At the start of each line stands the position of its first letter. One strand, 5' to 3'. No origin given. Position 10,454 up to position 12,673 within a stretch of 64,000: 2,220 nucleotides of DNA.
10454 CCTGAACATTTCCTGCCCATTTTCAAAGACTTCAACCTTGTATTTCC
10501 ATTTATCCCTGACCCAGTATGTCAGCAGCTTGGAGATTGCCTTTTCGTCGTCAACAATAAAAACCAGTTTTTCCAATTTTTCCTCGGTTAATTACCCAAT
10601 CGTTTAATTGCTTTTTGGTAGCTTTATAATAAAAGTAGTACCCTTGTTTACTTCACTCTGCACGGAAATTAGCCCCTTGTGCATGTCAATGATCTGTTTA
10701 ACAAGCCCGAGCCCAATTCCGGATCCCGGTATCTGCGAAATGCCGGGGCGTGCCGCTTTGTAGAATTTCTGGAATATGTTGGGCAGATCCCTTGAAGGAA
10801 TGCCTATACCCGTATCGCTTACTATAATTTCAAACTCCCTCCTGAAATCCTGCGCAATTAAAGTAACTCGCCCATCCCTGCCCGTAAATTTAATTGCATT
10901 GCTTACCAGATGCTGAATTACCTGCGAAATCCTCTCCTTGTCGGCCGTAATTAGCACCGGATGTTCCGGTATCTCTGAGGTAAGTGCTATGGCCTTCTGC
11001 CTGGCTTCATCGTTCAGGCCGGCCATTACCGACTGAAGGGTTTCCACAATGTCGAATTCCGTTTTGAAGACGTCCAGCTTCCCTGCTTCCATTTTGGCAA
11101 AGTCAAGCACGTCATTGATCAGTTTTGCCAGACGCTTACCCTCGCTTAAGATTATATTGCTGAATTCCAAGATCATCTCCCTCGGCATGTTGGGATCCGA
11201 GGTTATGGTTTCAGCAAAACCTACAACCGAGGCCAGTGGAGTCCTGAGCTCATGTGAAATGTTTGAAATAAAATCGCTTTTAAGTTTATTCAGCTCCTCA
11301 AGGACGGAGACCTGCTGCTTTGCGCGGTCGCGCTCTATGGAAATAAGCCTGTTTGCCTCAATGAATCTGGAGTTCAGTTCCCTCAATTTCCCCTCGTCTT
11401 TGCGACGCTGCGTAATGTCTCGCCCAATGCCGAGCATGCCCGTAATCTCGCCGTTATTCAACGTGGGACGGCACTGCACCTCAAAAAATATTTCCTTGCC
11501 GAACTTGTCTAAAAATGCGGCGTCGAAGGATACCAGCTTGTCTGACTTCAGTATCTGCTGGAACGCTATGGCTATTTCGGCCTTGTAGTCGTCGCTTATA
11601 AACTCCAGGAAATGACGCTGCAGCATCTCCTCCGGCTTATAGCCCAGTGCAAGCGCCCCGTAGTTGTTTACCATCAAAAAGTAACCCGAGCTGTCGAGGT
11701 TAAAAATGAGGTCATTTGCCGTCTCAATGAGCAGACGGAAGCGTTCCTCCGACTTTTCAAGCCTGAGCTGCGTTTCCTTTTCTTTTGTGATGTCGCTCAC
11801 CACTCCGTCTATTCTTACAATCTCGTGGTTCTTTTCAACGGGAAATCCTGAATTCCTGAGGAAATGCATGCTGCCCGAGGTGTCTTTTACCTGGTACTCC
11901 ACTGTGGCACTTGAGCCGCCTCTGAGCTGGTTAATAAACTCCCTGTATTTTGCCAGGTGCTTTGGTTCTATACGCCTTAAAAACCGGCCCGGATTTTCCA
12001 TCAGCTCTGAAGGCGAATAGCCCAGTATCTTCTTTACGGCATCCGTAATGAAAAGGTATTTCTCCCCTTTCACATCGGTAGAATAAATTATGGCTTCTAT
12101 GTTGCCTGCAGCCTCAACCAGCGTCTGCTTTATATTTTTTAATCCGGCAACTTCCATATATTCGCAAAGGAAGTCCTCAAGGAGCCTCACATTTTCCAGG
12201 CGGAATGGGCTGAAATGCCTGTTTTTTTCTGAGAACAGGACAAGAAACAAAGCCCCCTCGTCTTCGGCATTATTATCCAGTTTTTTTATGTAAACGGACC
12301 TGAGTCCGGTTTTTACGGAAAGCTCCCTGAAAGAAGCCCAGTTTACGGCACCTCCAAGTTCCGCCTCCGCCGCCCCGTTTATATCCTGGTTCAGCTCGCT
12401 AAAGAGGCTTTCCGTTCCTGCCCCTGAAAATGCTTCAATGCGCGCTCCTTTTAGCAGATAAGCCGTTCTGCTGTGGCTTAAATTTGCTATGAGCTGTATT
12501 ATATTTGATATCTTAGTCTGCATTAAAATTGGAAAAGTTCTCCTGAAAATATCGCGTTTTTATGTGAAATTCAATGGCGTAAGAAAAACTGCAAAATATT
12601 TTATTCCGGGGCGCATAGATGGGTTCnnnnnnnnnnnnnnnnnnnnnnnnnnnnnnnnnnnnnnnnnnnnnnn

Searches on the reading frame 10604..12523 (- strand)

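Call 6: search_protein_families(library=pfam, proteins=[window:10604-12523:-])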
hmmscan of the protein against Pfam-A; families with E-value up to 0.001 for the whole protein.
window:10604-12523:- (639 aa): 8 families
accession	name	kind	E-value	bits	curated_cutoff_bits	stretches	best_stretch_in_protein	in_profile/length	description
PF02518.31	HATPase_c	-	9.3e-26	90.9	26.4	1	528-638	2-110/111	Histidine kinase-, DNA gyrase B-, and HSP90-like ATPase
PF08447.18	PAS_3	-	3.4e-22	78.9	25.6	2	157-242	2-89/89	PAS fold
PF00512.31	HisKA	-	3.3e-19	69.1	26.9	1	415-481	2-66/66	His Kinase A (phospho-acceptor) domain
PF13426.13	PAS_9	-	1e-18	67.9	27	2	274-372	5-103/103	PAS domain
PF08448.16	PAS_4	-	1.4e-14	54.7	23.1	1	268-374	3-109/110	PAS fold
PF00989.32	PAS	-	1.2e-13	51.5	22.6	1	260-370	1-113/113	PAS fold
PF13188.13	PAS_8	-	5.6e-06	26.5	21.8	0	260-310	1-51/65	PAS domain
PF13581.12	HATPase_c_2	-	0.00036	21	27.4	1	514-630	14-122/127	Histidine kinase-like ATPase domain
